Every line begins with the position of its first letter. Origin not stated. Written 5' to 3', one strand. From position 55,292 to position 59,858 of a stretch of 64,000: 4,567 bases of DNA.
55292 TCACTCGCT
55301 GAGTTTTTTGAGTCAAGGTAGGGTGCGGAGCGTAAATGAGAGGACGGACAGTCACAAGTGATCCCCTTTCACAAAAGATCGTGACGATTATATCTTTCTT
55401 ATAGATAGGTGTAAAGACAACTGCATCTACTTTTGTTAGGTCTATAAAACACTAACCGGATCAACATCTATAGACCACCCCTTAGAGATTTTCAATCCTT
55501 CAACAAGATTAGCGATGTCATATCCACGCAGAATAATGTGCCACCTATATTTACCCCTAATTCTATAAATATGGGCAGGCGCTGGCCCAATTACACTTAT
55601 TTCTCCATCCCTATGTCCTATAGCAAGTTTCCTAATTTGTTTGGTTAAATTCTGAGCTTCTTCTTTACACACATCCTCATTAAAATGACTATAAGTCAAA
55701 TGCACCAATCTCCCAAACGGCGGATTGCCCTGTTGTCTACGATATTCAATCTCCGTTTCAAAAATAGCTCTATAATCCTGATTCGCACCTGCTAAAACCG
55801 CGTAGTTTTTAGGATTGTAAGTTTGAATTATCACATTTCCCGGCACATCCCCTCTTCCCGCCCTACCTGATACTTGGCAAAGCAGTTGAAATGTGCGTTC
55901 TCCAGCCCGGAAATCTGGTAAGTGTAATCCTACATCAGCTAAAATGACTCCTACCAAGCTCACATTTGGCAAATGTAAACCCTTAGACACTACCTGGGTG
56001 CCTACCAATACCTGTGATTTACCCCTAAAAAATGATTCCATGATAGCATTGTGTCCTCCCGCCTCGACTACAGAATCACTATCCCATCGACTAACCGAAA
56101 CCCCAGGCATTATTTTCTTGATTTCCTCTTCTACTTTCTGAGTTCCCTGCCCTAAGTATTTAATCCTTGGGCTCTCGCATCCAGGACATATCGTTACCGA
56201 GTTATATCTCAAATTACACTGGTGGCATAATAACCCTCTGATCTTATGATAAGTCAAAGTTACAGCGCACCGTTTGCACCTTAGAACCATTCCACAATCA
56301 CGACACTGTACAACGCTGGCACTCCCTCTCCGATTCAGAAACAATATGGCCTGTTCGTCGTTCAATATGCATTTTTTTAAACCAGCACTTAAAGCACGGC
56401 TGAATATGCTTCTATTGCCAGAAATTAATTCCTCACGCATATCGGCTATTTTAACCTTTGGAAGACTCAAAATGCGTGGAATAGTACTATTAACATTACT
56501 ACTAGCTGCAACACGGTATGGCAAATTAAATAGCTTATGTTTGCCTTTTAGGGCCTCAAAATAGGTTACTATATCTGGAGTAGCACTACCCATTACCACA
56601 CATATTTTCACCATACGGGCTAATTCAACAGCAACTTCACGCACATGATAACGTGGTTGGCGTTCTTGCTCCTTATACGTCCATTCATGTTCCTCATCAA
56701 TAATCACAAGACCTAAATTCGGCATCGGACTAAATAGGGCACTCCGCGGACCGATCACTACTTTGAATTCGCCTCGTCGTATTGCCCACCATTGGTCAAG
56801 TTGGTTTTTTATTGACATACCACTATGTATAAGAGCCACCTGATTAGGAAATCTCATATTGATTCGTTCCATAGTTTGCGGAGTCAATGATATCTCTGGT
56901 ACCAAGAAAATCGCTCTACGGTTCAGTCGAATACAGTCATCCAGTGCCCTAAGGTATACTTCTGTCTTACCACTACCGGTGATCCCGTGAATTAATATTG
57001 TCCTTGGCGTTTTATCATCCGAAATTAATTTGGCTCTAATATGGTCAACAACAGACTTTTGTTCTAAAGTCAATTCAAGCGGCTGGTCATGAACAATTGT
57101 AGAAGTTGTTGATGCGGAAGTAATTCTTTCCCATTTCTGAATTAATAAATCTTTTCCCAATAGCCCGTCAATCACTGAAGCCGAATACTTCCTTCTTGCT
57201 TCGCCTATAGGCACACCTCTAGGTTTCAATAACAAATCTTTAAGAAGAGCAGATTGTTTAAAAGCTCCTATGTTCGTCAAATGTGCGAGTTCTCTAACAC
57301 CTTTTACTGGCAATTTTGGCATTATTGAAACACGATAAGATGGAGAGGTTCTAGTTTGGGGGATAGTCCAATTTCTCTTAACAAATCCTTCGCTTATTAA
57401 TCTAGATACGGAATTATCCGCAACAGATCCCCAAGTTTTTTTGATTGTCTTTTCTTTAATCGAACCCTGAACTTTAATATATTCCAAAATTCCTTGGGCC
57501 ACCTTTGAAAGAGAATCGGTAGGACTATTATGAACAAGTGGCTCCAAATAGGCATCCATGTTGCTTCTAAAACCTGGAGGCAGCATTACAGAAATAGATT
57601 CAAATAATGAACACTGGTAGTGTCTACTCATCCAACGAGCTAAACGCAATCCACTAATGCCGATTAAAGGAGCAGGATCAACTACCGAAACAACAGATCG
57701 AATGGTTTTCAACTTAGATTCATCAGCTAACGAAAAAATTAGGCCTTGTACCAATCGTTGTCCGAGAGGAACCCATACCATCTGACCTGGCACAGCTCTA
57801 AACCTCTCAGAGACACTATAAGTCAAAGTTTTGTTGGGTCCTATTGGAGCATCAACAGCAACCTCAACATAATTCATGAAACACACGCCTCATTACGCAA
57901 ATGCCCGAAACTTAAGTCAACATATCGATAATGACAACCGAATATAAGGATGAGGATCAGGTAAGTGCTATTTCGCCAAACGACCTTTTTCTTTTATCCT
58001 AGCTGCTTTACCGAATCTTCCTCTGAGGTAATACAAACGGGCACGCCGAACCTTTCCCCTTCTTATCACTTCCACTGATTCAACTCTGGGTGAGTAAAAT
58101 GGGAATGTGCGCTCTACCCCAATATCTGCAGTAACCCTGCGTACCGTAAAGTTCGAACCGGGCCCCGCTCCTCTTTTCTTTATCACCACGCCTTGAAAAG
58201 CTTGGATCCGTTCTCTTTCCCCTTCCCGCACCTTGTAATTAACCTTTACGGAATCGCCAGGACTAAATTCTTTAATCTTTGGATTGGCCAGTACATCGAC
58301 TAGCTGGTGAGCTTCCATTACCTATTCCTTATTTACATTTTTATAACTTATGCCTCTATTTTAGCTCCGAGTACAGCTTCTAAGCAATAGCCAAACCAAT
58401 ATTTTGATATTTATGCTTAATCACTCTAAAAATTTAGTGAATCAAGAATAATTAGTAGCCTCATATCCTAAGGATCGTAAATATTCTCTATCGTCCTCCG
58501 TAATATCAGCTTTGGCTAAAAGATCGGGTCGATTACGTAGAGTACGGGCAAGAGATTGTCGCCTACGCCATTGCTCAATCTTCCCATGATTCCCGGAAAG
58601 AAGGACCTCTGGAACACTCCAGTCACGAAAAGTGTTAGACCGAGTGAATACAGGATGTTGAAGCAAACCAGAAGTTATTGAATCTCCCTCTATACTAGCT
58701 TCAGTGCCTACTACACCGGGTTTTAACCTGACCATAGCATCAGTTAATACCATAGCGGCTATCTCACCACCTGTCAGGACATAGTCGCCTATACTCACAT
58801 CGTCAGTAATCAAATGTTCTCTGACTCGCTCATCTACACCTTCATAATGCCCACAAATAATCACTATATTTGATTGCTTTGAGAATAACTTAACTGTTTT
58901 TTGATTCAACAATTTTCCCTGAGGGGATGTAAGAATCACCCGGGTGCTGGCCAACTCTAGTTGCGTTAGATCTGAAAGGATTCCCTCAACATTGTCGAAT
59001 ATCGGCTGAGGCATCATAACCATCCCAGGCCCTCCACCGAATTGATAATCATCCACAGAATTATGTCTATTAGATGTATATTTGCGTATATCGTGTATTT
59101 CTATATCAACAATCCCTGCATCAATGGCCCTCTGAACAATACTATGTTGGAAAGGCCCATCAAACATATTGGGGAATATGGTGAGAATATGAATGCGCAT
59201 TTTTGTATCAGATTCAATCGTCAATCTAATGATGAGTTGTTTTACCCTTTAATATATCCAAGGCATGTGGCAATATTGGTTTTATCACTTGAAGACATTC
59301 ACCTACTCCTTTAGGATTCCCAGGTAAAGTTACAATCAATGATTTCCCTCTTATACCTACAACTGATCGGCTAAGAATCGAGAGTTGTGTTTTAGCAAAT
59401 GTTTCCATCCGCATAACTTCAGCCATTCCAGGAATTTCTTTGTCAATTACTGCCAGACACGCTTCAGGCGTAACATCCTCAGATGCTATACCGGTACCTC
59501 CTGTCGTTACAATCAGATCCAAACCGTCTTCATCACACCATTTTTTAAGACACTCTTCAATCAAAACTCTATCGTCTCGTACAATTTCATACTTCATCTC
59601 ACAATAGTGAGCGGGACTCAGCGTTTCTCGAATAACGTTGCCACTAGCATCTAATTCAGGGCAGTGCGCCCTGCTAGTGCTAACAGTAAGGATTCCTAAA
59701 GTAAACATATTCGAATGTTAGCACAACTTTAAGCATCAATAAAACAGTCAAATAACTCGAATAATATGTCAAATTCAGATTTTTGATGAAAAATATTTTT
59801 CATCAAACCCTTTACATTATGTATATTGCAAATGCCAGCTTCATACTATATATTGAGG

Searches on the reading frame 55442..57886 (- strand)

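Call 44: search_protein_families(library=pfam, proteins=[window:55442-57886:-], max_evalue=0.00001)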
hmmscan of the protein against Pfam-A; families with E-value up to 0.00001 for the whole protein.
window:55442-57886:- (814 aa): 5 families
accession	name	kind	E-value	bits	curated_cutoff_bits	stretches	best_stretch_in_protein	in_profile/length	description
PF17764.6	PriA_3primeBD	-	4.6e-20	71.7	22.7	1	8-103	1-96/96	3'DNA-binding domain (3'BD)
PF00270.35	DEAD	-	5.2e-17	62.5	26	1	293-438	13-161/167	DEAD/DEAH box helicase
PF18074.6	PriA_C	-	9.1e-16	58.9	26.9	1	723-810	1-95/95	Primosomal protein N C-terminal domain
PF04851.21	ResIII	-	1.6e-14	54.6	22.5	1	271-438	3-163/164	Type III restriction enzyme, res subunit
PF00271.37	Helicase_C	-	2e-09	38.1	23.5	1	581-678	24-108/110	Helicase conserved C-terminal domain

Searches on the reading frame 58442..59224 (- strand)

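Call 44: search_protein_families(library=pfam, proteins=[window:58442-59224:-], max_evalue=0.00001)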
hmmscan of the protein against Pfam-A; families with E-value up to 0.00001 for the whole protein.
window:58442-59224:- (260 aa): 1 family
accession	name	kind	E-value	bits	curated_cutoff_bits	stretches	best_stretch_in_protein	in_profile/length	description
PF01746.26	tRNA_m1G_MT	-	9.9e-59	198.8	27.3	1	31-233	2-195/195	tRNA (Guanine-1)-methyltransferase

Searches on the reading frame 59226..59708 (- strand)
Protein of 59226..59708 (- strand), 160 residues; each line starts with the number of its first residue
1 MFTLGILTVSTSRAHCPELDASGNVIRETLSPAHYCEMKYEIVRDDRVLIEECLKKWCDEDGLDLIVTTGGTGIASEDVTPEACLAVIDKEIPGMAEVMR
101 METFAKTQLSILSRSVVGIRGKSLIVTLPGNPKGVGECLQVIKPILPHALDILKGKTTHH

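Call 44: search_protein_families(library=pfam, proteins=[window:59226-59708:-], max_evalue=0.00001)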
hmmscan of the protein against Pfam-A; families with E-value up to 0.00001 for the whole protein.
window:59226-59708:- (160 aa): 1 family
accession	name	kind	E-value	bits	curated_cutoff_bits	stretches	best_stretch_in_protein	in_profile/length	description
PF00994.29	MoCF_biosynth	-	4.3e-26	91.8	26.6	1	5-148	1-144/144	Probable molybdopterin binding domain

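Call 46: find_encoding_contigs(protein=window:59226-59705:-, flank=10000, max_places=10)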
Protein window:59226-59705:- (159 aa): no gene with exactly this product is on record in the collection.
